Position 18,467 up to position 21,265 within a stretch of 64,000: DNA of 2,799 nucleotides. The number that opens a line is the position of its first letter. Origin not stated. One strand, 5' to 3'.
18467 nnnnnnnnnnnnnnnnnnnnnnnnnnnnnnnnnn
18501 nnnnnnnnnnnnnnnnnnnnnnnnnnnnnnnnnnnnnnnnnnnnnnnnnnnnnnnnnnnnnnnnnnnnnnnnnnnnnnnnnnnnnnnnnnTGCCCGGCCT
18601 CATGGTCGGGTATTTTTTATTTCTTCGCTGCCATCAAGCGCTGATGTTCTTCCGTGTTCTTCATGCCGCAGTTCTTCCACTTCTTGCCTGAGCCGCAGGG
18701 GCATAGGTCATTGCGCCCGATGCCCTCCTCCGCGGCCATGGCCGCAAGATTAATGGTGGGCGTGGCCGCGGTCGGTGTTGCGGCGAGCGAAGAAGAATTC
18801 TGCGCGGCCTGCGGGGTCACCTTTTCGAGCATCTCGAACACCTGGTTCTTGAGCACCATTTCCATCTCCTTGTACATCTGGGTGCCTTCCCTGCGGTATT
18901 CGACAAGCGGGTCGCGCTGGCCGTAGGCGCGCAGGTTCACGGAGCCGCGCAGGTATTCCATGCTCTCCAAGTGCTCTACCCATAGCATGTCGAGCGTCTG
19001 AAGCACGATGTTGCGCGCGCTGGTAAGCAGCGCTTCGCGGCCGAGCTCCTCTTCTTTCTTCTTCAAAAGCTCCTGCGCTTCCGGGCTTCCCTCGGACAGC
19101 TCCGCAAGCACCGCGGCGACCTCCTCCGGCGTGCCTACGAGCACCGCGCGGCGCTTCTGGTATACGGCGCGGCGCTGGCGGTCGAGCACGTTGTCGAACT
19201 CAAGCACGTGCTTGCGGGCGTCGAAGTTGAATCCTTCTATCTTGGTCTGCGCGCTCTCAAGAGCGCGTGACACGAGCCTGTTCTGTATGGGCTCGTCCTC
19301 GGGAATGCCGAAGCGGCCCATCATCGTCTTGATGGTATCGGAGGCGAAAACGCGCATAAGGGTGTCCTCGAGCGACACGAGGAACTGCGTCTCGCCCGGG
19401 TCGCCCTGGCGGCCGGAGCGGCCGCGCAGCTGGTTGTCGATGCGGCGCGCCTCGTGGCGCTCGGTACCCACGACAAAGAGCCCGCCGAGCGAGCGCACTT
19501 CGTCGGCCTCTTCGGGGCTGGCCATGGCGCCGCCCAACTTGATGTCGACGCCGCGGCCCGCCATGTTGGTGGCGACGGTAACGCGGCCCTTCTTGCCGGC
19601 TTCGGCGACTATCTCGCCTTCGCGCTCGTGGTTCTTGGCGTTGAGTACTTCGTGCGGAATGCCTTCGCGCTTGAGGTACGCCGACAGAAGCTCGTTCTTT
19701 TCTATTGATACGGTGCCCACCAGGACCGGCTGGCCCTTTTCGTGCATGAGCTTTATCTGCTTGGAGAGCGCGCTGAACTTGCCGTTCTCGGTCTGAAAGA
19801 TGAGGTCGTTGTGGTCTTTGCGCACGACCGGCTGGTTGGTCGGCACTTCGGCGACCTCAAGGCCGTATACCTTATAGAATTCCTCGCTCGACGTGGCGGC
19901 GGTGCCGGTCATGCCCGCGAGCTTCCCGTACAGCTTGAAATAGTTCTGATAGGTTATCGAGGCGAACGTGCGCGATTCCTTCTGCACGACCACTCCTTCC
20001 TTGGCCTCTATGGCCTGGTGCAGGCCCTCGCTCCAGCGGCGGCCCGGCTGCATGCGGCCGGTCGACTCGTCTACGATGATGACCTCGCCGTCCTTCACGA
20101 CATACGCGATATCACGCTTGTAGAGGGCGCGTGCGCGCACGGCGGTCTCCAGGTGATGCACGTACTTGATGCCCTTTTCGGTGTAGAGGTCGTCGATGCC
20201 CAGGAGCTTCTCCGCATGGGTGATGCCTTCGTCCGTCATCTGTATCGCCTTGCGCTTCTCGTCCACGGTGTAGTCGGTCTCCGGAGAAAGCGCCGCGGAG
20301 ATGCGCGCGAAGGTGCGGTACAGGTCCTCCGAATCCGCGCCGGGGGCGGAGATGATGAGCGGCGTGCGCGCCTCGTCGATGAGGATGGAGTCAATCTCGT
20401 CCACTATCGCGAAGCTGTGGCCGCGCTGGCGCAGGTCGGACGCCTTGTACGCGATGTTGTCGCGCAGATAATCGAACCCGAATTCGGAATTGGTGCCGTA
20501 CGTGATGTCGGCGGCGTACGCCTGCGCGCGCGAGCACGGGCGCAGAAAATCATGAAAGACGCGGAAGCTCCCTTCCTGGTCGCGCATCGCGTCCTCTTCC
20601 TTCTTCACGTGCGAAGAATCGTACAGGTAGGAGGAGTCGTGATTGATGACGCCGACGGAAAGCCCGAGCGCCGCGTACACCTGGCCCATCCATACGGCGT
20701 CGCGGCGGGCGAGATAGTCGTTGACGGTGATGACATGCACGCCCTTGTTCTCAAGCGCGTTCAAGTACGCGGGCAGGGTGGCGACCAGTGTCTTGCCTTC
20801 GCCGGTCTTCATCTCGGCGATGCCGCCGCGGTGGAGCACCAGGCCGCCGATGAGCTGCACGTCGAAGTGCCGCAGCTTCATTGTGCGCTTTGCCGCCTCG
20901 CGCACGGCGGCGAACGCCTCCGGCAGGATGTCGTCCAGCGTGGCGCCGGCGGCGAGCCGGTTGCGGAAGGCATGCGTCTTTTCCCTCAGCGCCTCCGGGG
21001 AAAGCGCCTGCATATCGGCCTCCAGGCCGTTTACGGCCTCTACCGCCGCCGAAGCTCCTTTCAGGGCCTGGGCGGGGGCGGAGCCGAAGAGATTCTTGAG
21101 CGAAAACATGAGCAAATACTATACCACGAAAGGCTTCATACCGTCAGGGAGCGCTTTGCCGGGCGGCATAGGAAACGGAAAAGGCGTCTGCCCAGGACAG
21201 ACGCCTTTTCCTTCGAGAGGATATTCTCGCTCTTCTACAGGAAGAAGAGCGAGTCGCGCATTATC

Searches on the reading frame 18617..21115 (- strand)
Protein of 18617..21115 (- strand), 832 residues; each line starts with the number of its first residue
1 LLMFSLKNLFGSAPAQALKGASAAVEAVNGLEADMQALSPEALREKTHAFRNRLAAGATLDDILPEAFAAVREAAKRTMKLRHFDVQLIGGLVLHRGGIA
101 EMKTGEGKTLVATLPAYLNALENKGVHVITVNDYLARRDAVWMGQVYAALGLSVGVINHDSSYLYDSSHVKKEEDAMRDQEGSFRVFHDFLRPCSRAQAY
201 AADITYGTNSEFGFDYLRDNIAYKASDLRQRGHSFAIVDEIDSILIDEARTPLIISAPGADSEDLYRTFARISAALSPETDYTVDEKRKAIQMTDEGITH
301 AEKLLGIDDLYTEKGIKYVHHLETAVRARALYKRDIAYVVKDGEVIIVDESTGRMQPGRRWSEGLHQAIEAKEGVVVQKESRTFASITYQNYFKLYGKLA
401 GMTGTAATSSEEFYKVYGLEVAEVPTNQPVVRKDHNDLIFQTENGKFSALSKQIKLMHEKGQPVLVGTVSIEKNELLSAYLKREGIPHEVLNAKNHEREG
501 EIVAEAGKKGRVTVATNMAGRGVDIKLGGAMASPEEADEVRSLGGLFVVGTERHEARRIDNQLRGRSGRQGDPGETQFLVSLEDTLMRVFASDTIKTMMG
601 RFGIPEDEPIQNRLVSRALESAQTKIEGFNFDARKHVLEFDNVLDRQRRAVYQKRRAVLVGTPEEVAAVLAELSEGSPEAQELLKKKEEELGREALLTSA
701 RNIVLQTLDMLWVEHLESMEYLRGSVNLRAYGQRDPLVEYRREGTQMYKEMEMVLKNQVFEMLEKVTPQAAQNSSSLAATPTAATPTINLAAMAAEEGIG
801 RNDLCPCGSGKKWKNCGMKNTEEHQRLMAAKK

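Call 75: search_protein_families(library=pfam, proteins=[window:18617-21115:-], max_evalue=0.001)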
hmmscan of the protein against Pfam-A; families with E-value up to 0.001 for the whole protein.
window:18617-21115:- (832 aa): 7 families
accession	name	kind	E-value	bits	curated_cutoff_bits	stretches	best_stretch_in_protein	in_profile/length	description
PF07517.20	SecA_DEAD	-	1.2e-119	399.4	24.6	1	7-413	2-289/290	SecA DEAD-like domain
PF21090.3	P-loop_SecA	-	5.5e-79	265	27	2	429-532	1-104/205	SecA P-loop domain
PF07516.18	SecA_SW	-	9.1e-43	147.1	26.7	2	679-766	114-199/200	SecA Wing and Scaffold domain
PF01043.26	SecA_PP_bind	-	2.4e-40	138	23.5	1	262-370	2-110/110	SecA preprotein cross-linking domain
PF02810.21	SEC-C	-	8.2e-07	29.2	20.4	1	801-816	1-16/19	SEC-C motif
PF00271.37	Helicase_C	-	0.00018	22.2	23.5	1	446-526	2-82/110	Helicase conserved C-terminal domain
PF00270.35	DEAD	-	0.00075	19.7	26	0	99-129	18-49/167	DEAD/DEAH box helicase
